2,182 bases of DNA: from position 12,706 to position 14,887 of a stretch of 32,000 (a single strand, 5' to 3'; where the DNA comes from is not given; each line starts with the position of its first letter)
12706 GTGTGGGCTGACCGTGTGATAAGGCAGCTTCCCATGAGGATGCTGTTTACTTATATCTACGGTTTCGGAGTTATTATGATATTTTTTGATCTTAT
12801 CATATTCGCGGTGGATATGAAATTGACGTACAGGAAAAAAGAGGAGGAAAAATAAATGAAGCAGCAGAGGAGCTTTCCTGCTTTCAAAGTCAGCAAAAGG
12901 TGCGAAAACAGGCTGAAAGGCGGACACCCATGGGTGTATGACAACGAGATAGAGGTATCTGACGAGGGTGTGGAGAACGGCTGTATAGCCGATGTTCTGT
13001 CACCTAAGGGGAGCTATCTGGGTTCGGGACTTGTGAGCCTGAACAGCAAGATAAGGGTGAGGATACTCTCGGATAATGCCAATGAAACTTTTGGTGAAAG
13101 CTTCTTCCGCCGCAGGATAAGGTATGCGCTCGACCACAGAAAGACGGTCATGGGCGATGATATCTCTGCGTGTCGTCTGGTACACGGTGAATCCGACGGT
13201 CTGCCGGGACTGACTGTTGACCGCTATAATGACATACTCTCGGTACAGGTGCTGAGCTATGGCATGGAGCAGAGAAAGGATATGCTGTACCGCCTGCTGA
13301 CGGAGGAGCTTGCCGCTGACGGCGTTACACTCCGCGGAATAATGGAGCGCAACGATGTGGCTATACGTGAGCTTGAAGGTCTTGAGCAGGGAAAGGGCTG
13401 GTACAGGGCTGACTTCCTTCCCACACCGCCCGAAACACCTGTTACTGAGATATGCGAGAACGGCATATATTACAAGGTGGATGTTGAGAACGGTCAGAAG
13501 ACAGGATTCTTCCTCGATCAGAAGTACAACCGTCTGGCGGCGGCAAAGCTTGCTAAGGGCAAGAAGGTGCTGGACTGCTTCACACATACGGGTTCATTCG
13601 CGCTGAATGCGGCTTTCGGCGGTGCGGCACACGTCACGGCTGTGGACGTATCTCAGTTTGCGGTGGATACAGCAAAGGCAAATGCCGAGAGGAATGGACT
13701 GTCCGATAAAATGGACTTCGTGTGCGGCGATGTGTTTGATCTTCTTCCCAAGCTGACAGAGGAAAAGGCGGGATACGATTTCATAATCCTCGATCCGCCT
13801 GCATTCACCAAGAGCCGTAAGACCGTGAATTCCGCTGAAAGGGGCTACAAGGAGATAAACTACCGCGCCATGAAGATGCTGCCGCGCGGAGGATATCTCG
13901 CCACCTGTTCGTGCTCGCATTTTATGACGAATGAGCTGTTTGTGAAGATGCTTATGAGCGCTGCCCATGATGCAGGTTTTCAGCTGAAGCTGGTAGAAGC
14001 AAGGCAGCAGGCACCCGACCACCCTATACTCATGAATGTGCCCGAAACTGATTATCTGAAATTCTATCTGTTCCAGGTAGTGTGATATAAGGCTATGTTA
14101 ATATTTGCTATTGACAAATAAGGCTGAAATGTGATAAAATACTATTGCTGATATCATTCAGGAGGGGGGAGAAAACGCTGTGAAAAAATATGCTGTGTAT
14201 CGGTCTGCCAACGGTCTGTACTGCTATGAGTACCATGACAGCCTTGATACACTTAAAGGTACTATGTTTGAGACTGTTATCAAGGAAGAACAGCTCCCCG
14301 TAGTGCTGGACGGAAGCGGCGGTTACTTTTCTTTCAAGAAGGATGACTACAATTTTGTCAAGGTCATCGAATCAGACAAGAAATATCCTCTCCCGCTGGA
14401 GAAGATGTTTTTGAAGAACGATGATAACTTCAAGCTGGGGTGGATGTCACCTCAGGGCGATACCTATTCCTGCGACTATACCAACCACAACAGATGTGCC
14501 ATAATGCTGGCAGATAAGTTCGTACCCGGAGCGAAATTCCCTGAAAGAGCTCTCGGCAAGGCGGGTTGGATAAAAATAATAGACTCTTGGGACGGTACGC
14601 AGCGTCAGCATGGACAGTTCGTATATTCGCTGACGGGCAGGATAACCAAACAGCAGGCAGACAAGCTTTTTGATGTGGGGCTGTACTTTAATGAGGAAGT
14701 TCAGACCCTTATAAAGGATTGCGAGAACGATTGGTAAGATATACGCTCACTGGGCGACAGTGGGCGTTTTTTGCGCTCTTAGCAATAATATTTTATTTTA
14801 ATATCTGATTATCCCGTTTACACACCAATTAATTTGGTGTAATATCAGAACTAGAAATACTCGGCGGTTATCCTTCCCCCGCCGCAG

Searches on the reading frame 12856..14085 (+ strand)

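Call 3: search_protein_families(library=pfam, proteins=[window:12856-14085:+], max_evalue=0.01)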
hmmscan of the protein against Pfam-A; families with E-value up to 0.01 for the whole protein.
window:12856-14085:+ (409 aa): 16 families
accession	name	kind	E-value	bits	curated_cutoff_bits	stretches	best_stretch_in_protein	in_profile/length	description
PF10672.15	Methyltrans_SAM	-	9.7e-26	91.1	27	1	197-406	86-285/286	S-adenosylmethionine-dependent methyltransferase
PF17785.7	PUA_3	-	4e-20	71.8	22.6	1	11-72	2-63/64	PUA-like domain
PF13847.12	Methyltransf_31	-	3.3e-13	50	27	1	234-357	3-114/145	Methyltransferase domain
PF03602.21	Cons_hypoth95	-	7.5e-12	45.7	24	1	228-318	37-124/182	Conserved hypothetical protein 95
PF05175.20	MTS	-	1.4e-08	35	23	1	234-361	31-149/170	Methyltransferase small domain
PF13649.12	Methyltransf_25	-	6.5e-08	33.6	27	1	238-312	1-70/97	Methyltransferase domain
PF09445.16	Methyltransf_15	-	1.5e-07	31.5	22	1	237-316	3-81/165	RNA cap guanine-N2 methyltransferase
PF01170.24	UPF0020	-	2.1e-07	31.3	22.3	1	257-356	76-170/197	RMKL-like, methyltransferase domain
PF02475.24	TRM5-TYW2_MTfase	-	4e-07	30.6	28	1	198-303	2-101/164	TRM5/TYW2 methyltransferase domain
PF06325.19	PrmA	-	4.4e-07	30.1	22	1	232-288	159-215/296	Ribosomal protein L11 methyltransferase (PrmA)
PF01596.23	Methyltransf_3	-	4.1e-06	26.7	22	1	231-313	41-127/204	O-methyltransferase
PF08241.18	Methyltransf_11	-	0.00032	21.7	21.2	1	245-300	7-56/95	Methyltransferase domain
PF12847.13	Methyltransf_18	-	0.0016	18.9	27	1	229-297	9-78/151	Methyltransferase domain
PF02005.22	TRM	-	0.0046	16.7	27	1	226-314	41-128/376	N2,N2-dimethylguanosine tRNA methyltransferase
PF01728.25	FtsJ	-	0.0048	17.3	24.1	1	231-327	17-112/181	FtsJ-like methyltransferase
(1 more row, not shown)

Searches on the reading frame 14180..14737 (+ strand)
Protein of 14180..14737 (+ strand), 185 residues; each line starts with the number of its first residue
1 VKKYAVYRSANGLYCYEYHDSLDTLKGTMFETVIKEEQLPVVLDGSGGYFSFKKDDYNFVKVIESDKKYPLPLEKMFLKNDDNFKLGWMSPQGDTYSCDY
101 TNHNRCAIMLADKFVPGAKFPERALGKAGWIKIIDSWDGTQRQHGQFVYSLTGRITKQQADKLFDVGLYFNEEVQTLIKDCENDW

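Call 3: search_protein_families(library=pfam, proteins=[window:14180-14737:+], max_evalue=0.01)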
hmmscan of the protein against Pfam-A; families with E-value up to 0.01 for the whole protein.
window:14180-14737:+ (185 aa): 0 families

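Call 28: search_protein_families(library=pfam, proteins=[window:14180-14737:+], max_evalue=10)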
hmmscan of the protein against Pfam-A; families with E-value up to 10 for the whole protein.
window:14180-14737:+ (185 aa): 0 families

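Call 65: search_protein_families(library=ncbifam, proteins=[window:14180-14737:+], max_evalue=0.001)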
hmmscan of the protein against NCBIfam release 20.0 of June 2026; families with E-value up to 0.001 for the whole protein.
window:14180-14737:+ (185 aa): 0 families
